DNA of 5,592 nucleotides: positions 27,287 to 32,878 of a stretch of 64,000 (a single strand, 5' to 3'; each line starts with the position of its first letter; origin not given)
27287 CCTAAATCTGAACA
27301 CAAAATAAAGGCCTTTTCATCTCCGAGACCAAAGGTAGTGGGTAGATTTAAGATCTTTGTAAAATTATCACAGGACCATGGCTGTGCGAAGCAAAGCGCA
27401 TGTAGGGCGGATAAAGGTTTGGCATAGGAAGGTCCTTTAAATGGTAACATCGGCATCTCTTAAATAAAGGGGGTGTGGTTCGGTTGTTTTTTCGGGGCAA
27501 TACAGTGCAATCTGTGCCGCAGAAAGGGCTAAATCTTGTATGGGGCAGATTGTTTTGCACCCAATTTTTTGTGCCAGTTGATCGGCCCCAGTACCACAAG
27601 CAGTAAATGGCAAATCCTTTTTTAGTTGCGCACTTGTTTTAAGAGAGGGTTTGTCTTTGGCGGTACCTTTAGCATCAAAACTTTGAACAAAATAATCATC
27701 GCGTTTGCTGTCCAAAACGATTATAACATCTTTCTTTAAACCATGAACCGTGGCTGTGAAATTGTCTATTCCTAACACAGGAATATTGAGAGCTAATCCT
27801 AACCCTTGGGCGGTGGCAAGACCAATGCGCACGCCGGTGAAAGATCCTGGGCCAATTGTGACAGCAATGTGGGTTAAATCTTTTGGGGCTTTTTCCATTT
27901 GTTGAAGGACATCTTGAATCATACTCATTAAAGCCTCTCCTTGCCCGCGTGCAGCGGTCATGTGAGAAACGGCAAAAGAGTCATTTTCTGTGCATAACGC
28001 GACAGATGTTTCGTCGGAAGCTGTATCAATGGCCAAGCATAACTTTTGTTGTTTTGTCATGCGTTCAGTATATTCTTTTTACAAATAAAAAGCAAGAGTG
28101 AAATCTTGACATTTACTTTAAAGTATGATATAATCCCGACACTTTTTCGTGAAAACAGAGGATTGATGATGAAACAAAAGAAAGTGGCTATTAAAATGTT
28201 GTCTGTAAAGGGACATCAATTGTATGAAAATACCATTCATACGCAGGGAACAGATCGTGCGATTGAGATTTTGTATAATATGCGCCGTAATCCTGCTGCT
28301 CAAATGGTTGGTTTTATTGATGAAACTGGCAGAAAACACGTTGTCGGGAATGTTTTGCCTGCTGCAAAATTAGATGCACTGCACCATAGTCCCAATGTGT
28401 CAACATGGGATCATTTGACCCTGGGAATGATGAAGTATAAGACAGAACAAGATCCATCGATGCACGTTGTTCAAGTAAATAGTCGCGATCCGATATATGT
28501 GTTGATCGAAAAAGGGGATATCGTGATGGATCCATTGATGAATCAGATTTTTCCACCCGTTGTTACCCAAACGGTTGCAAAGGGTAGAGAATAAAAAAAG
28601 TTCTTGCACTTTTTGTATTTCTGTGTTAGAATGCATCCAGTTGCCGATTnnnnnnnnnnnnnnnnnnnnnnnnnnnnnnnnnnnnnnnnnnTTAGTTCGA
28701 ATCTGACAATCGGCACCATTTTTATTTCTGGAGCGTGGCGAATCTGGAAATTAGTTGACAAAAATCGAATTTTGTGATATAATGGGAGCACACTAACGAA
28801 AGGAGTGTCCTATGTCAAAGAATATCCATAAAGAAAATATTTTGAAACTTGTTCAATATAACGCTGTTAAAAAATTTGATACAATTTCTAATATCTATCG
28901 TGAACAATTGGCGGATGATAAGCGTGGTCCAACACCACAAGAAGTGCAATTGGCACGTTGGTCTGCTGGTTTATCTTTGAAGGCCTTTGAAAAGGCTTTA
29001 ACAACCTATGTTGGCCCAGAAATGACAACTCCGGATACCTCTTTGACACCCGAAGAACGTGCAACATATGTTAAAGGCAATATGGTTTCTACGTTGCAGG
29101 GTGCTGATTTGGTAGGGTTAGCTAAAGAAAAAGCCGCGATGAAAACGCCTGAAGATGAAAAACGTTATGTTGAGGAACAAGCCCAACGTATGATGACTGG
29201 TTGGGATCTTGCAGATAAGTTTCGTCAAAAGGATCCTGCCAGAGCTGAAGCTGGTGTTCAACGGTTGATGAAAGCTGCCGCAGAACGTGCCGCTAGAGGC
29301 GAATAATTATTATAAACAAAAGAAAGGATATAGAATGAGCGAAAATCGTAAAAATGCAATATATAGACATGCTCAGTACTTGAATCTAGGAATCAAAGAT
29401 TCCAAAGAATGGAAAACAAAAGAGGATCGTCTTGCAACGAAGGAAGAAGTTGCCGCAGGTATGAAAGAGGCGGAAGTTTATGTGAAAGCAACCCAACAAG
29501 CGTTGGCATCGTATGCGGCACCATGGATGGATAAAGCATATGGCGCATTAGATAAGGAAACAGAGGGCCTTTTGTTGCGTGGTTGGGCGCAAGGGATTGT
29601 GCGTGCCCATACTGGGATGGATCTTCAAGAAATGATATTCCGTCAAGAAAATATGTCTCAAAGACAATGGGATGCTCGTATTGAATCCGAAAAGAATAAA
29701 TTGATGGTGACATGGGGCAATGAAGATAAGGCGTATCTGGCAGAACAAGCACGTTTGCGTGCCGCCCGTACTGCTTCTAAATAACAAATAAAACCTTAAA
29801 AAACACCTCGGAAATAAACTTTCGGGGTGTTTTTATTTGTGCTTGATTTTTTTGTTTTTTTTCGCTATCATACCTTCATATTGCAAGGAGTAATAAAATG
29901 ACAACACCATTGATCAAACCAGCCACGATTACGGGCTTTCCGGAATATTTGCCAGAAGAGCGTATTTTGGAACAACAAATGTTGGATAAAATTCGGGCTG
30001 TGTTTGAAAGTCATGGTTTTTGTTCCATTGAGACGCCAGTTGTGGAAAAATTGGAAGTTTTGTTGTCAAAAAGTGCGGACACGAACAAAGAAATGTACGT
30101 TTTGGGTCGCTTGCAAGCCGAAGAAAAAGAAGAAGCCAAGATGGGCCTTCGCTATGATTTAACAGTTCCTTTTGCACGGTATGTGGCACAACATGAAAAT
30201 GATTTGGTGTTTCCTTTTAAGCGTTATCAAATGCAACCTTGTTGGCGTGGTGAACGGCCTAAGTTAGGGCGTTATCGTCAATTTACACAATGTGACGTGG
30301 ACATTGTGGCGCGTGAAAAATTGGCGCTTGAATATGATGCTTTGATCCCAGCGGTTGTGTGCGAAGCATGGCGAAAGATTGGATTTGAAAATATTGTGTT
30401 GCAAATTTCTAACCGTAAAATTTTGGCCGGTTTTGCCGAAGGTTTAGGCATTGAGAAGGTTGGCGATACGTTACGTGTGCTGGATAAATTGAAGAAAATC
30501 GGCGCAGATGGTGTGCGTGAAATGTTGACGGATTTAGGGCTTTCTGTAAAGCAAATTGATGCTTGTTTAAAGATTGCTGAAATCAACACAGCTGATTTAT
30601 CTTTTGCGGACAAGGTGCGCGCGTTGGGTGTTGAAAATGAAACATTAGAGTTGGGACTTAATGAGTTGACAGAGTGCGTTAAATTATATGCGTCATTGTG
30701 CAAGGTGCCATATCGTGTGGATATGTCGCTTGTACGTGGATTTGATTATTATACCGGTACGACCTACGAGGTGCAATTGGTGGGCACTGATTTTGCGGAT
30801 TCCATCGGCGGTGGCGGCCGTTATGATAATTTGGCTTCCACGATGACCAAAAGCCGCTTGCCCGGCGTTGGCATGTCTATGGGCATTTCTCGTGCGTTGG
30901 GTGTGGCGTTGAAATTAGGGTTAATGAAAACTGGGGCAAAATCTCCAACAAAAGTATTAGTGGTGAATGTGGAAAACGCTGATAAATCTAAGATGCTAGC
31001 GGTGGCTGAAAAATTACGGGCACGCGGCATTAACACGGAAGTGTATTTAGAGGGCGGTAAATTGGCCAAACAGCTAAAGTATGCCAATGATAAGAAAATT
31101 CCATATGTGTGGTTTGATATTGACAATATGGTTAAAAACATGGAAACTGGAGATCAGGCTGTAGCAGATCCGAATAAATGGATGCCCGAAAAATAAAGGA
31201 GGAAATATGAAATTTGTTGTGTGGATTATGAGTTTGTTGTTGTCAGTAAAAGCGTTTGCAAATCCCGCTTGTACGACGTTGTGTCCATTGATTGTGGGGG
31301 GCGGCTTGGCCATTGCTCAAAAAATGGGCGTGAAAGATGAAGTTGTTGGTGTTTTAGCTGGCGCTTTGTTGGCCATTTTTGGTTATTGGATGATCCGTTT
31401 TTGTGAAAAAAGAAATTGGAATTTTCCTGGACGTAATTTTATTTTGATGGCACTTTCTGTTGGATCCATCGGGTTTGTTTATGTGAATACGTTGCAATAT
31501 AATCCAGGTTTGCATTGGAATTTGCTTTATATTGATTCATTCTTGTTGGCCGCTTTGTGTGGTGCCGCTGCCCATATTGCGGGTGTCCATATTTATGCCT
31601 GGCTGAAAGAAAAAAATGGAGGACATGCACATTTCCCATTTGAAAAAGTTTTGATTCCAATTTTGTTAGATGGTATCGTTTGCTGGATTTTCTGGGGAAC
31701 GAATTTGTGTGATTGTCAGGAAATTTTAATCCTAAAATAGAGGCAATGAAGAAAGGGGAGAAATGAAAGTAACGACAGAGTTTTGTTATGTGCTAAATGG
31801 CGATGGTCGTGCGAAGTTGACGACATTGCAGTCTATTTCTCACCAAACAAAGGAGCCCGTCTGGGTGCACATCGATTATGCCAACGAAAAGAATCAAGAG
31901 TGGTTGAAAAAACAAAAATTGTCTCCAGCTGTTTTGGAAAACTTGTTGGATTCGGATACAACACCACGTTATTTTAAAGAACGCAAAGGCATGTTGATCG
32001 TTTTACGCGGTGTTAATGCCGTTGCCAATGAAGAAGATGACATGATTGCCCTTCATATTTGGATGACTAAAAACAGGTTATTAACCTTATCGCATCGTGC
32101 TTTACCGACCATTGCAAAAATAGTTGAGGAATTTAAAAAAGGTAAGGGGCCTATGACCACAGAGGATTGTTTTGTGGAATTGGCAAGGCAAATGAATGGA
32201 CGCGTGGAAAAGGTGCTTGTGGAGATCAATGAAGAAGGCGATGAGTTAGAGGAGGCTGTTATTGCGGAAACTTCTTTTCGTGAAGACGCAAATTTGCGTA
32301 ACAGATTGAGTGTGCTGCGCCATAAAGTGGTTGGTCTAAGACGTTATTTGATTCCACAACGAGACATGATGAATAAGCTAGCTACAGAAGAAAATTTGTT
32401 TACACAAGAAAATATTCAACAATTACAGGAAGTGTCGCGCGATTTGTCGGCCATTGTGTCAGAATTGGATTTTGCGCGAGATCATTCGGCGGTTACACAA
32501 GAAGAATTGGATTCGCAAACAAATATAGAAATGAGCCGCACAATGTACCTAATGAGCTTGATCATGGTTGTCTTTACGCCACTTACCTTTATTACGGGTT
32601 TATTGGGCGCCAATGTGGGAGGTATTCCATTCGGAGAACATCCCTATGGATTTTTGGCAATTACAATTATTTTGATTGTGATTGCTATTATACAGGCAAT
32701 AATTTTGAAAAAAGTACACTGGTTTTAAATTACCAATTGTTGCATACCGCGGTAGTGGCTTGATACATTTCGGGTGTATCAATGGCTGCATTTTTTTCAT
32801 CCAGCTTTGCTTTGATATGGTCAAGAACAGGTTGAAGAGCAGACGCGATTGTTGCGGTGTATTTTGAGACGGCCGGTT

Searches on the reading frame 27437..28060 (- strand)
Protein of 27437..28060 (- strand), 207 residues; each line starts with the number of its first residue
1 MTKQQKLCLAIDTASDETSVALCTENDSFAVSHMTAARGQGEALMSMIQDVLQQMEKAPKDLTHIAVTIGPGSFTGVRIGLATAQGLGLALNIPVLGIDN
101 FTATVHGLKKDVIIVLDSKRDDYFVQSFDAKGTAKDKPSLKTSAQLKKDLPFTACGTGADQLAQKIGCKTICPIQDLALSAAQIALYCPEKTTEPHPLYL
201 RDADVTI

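Call 17: search_protein_families(library=pfam, proteins=[window:27437-28060:-], max_evalue=0.001)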
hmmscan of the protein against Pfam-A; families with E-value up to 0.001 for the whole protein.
window:27437-28060:- (207 aa): 1 family
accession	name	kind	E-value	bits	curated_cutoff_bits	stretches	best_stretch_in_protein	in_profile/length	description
PF00814.31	TsaD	-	1e-20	75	24.8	1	36-134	25-132/264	tRNA N6-adenosine threonylcarbamoyltransferase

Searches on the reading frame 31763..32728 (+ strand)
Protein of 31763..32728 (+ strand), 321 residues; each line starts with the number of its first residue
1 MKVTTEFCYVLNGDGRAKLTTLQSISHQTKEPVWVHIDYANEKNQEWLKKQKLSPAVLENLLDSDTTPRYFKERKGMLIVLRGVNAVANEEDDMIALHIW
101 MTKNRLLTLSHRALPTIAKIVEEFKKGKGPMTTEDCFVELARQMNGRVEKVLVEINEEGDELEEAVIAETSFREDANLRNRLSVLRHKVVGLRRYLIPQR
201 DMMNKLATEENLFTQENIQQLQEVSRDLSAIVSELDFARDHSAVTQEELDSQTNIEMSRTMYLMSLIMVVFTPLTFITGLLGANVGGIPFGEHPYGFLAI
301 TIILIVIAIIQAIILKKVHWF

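Call 17: search_protein_families(library=pfam, proteins=[window:31763-32728:+], max_evalue=0.001)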
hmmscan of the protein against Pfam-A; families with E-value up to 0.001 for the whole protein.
window:31763-32728:+ (321 aa): 1 family
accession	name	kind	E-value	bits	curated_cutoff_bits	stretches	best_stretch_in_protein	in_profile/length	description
PF01544.23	CorA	-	4.1e-63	213.9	27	1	31-317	3-292/292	CorA-like Mg2+ transporter protein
